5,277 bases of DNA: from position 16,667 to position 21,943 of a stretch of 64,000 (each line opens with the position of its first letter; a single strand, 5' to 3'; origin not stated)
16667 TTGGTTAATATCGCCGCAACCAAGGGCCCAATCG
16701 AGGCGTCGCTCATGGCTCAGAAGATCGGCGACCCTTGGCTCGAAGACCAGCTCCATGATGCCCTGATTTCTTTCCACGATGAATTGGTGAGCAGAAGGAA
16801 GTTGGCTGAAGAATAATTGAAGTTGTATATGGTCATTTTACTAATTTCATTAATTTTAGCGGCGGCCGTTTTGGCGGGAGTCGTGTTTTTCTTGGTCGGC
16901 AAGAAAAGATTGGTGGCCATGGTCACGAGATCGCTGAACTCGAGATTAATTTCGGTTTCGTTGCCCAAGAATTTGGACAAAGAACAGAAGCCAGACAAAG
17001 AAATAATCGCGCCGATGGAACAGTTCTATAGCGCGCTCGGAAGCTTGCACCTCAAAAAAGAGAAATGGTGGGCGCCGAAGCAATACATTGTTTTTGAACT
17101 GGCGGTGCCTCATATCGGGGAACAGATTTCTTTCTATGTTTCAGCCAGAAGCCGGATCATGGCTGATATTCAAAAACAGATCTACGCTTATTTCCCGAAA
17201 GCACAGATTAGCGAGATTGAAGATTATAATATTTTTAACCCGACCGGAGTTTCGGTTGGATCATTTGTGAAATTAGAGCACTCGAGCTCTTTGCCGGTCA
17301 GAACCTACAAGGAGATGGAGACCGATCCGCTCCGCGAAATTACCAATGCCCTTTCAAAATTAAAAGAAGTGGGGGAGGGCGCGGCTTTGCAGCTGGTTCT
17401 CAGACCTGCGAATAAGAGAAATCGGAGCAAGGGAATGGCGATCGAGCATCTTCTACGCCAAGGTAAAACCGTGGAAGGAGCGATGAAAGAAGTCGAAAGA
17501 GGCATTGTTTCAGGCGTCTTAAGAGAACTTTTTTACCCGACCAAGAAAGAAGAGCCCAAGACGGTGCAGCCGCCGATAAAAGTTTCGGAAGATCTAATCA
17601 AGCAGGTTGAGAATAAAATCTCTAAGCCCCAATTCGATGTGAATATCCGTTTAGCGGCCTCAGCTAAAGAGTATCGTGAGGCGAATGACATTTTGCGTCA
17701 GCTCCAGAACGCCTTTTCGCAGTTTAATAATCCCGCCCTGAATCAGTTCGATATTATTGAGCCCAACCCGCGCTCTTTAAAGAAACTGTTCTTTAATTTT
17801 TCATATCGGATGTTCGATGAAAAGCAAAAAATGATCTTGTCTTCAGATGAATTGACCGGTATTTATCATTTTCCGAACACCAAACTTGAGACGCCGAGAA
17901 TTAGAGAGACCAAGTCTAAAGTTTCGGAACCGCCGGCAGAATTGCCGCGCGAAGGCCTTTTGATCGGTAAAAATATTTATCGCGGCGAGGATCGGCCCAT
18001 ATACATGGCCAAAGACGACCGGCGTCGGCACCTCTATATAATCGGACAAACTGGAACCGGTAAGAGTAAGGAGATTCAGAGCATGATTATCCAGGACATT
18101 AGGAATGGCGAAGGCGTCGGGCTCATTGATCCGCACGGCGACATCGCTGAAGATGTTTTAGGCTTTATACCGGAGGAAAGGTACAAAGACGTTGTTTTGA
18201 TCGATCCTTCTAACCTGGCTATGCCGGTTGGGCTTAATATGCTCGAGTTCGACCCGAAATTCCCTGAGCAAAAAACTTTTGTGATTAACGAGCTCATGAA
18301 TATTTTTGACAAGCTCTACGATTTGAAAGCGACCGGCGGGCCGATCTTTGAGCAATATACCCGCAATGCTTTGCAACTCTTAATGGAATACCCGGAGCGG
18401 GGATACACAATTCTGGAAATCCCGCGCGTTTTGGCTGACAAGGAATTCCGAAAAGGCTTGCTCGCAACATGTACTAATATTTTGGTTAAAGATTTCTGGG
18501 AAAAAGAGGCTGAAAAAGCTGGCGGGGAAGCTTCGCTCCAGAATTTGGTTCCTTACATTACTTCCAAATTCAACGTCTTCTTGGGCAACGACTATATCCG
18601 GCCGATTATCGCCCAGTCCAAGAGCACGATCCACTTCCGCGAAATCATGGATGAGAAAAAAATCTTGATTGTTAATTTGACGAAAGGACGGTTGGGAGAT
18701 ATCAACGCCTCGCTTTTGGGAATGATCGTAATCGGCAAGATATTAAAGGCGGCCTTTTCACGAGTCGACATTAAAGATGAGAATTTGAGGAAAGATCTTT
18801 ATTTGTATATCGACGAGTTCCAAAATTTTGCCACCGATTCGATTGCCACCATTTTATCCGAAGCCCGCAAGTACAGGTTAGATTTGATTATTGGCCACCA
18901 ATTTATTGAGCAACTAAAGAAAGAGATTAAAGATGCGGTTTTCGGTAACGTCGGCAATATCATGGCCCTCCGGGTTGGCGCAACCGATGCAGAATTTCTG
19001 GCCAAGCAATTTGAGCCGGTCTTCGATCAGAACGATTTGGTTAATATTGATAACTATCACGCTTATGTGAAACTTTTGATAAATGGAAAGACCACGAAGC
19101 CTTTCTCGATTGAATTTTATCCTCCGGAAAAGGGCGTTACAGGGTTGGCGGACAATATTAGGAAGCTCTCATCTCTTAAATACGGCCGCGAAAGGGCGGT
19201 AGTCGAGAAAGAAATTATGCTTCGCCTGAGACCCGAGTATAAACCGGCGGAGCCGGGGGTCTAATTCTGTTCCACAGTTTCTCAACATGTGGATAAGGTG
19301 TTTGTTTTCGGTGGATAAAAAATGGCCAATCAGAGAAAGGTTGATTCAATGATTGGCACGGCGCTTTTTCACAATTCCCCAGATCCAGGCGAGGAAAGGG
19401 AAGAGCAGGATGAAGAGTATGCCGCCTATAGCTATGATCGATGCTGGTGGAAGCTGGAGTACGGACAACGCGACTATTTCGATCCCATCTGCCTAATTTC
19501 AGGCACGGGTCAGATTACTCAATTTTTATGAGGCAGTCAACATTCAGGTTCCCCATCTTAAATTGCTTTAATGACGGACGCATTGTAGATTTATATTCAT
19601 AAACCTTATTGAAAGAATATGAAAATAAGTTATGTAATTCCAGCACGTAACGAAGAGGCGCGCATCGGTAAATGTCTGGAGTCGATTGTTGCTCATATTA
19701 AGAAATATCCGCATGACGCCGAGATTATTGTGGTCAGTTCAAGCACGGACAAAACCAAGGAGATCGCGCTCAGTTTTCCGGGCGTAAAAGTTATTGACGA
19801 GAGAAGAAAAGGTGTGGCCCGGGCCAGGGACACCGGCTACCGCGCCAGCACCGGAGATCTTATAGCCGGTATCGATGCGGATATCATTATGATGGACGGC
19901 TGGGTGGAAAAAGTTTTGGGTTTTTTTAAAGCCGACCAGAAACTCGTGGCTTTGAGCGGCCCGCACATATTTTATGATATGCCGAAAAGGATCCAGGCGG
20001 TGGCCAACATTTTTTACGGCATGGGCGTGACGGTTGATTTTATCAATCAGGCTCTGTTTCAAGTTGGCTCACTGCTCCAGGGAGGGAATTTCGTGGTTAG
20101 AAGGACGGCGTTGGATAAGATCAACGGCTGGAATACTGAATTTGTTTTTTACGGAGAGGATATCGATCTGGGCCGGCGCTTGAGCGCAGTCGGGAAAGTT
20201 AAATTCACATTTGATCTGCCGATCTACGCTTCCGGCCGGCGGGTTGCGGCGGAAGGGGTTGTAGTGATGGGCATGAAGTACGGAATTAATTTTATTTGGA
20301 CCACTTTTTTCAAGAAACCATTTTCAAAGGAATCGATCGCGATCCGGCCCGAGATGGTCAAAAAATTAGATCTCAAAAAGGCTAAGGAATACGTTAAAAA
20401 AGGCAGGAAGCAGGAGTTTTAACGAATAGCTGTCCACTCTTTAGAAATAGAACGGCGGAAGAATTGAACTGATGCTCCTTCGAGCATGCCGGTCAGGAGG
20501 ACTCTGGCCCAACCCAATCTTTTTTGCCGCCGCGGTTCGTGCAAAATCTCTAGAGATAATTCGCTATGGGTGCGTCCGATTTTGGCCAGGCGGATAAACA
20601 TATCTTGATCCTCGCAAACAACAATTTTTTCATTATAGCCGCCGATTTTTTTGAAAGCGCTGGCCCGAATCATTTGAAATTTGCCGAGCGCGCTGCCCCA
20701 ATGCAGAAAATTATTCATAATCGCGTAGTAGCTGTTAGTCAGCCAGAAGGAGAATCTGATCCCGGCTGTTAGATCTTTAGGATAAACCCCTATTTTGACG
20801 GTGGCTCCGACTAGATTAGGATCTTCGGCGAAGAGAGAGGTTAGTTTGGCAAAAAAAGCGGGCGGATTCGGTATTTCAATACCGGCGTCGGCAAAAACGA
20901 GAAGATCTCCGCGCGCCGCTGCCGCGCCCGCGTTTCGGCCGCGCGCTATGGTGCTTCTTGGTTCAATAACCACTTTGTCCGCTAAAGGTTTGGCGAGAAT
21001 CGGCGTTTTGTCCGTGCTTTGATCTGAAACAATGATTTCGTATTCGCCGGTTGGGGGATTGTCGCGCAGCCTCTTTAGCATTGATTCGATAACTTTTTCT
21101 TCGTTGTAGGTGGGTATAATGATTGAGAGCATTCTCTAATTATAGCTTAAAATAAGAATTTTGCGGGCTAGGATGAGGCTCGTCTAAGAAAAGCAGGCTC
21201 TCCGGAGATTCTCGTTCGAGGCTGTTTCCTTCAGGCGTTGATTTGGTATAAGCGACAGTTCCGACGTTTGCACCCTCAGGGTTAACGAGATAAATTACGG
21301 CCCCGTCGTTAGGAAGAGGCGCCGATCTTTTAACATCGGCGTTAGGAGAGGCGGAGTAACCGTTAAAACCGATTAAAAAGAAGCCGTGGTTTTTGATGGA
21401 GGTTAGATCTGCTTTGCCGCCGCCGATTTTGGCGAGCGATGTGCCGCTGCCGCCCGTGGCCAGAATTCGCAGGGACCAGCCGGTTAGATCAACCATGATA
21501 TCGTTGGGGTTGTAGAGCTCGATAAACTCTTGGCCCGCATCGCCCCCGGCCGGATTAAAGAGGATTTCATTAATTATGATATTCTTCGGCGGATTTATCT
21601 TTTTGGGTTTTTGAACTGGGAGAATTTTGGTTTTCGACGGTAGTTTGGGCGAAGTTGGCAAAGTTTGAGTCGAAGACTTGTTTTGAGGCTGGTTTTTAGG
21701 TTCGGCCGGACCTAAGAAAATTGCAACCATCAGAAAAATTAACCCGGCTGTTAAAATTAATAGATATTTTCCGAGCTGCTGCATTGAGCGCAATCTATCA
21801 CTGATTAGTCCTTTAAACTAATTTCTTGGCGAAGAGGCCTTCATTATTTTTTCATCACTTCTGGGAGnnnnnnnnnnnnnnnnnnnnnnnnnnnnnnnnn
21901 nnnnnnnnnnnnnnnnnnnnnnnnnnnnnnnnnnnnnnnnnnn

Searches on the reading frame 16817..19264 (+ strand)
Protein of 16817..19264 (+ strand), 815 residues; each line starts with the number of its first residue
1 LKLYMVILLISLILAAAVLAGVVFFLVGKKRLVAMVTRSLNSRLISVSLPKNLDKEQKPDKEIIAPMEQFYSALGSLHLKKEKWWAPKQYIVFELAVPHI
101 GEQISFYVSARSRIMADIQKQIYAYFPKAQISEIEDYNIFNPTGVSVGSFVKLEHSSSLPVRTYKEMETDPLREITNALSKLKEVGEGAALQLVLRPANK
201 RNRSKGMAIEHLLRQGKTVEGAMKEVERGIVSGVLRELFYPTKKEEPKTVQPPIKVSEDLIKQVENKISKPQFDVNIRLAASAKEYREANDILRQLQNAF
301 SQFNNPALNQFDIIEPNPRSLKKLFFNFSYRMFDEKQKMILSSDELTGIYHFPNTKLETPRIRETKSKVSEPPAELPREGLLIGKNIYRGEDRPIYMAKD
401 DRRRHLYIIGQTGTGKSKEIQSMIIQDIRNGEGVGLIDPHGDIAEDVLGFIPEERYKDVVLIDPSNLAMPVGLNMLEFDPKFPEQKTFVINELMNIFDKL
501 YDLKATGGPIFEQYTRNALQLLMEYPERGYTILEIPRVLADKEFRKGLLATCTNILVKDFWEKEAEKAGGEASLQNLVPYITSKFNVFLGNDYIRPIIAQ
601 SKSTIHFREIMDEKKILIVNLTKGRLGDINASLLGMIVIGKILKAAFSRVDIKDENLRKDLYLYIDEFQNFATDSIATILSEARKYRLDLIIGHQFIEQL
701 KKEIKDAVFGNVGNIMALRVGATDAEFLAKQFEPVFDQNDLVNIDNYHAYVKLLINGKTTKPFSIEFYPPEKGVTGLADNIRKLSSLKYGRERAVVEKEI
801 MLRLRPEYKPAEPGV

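Call 8: search_protein_families(library=pfam, proteins=[window:16817-19264:+], max_evalue=0.01)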
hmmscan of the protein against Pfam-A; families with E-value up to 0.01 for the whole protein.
window:16817-19264:+ (815 aa): 4 families
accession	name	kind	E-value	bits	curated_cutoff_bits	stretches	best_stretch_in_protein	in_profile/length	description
PF01935.23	DUF87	-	1.4e-07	32.3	23.2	1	389-480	8-94/220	Helicase HerA, central domain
PF10412.15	TrwB_AAD_bind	-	1.9e-06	27.5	20.5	1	397-445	9-57/387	Type IV secretion-system coupling protein DNA-binding domain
PF12696.13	TraG-D_C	-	0.00012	22.4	22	1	661-726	2-70/126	TraM recognition site of TraD and TraG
PF01580.24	FtsK_SpoIIIE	-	0.0083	16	24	0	391-425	27-61/221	FtsK/SpoIIIE family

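Call 25: search_protein_families(library=ncbifam, proteins=[window:16817-19264:+], max_evalue=0.01)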
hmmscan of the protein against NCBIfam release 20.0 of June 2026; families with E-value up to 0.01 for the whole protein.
window:16817-19264:+ (815 aa): 9 families
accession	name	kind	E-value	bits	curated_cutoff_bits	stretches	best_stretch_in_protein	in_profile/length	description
TIGR03743.1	SXT_TraD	subfamily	1e-13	50.6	366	2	358-442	131-214/636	conjugative transfer system coupling protein TraD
NF045973.1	conju_CD1115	equivalog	1.5e-10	40.5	250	2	398-476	19-95/442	VirD4-like conjugal transfer protein, CD1115 family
TIGR03754.1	conj_TOL_TraD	equivalog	1e-09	37.5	647.55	1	391-443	168-220/643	type IV conjugative transfer system coupling protein TraD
NF041447.1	TrbC_conju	equivalog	2.2e-06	26.4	800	1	381-440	107-166/685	F-type conjugative transfer protein TrbC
NF053655.1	CedD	equivalog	0.00019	20.2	600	0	391-449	209-267/527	DNA-translocating ATPase CedD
NF041326.1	Bacteroid_MobC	subfamily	0.00057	18.4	900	1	662-746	459-547/655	conjugal transfer protein MobC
NF042944.1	HerA_antiphage_2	equivalog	0.0029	16.4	850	0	673-724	452-500/576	anti-phage-associated helicase HerA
NF040819.1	helicase_HerA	equivalog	0.0039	15.8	970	1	383-447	136-201/561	DNA double-strand break repair helicase HerA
TIGR02759.1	TraD_Ftype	equivalog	0.0079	15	521.35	0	643-702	391-451/566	type IV conjugative transfer system coupling protein TraD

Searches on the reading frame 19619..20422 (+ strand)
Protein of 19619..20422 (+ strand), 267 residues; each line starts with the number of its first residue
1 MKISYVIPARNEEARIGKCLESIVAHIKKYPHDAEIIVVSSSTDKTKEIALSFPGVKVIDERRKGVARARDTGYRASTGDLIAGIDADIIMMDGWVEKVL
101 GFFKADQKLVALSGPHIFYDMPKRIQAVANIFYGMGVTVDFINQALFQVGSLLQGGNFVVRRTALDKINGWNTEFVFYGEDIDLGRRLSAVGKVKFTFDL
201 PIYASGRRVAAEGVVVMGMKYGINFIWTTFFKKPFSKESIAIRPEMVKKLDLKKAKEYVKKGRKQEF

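Call 8: search_protein_families(library=pfam, proteins=[window:19619-20422:+], max_evalue=0.01)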
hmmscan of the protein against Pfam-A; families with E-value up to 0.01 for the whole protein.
window:19619-20422:+ (267 aa): 5 families
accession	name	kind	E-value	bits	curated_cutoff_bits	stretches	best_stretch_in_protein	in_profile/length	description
PF00535.33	Glycos_transf_2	-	1.1e-27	97.5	23.3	1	4-168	1-167/168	Glycosyl transferase family 2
PF13641.12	Glyco_tranf_2_3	-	2.6e-12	47.7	27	1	3-191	3-197/230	Glycosyltransferase like family 2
PF13632.12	Glyco_trans_2_3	-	6.4e-07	29.8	27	1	82-193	2-111/198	Glycosyl transferase family group 2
PF02709.20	Glyco_transf_7C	-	2.9e-05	24.1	23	1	153-191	19-58/78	N-terminal domain of galactosyltransferase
PF10111.15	Glyco_tranf_2_2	-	3.1e-05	24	27.3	1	4-190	1-201/276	Glycosyltransferase like family 2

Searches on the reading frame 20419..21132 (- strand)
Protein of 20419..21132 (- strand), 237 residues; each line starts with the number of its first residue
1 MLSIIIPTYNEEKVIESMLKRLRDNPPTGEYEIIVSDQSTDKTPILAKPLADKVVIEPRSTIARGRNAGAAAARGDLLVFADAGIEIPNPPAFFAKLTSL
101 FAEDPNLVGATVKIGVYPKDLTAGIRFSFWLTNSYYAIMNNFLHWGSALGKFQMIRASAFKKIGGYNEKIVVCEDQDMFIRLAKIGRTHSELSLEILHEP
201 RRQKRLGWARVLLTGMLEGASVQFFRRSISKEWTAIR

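Call 9: search_protein_families(library=pfam, proteins=[window:20419-21132:-], max_evalue=0.01)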
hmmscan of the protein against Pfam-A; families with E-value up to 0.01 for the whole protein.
window:20419-21132:- (237 aa): 5 families
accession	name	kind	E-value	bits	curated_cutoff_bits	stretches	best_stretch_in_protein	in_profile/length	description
PF00535.33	Glycos_transf_2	-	2e-19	70.6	23.3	1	3-164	1-168/168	Glycosyl transferase family 2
PF10111.15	Glyco_tranf_2_2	-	8.5e-09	35.7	27.3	1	122-200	141-217/276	Glycosyltransferase like family 2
PF13506.12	Glyco_transf_21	-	3.1e-06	27.2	21.7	1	68-188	24-143/174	Glycosyl transferase family 21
PF13641.12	Glyco_tranf_2_3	-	9.1e-05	23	27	1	2-186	3-198/230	Glycosyltransferase like family 2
PF02709.20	Glyco_transf_7C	-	0.0025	17.9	23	1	150-190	21-63/78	N-terminal domain of galactosyltransferase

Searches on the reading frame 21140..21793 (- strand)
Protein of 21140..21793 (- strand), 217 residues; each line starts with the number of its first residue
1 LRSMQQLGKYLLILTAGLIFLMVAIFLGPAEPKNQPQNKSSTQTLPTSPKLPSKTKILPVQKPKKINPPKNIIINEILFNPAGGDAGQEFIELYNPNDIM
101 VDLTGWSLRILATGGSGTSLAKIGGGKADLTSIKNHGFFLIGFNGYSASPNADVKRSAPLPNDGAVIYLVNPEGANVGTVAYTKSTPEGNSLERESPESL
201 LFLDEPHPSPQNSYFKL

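Call 9: search_protein_families(library=pfam, proteins=[window:21140-21793:-], max_evalue=0.01)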
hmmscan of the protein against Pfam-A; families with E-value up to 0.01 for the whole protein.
window:21140-21793:- (217 aa): 1 family
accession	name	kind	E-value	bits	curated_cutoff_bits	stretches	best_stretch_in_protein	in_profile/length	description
PF00932.25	LTD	-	5e-13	49.8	34.3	1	68-183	4-108/109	Lamin Tail Domain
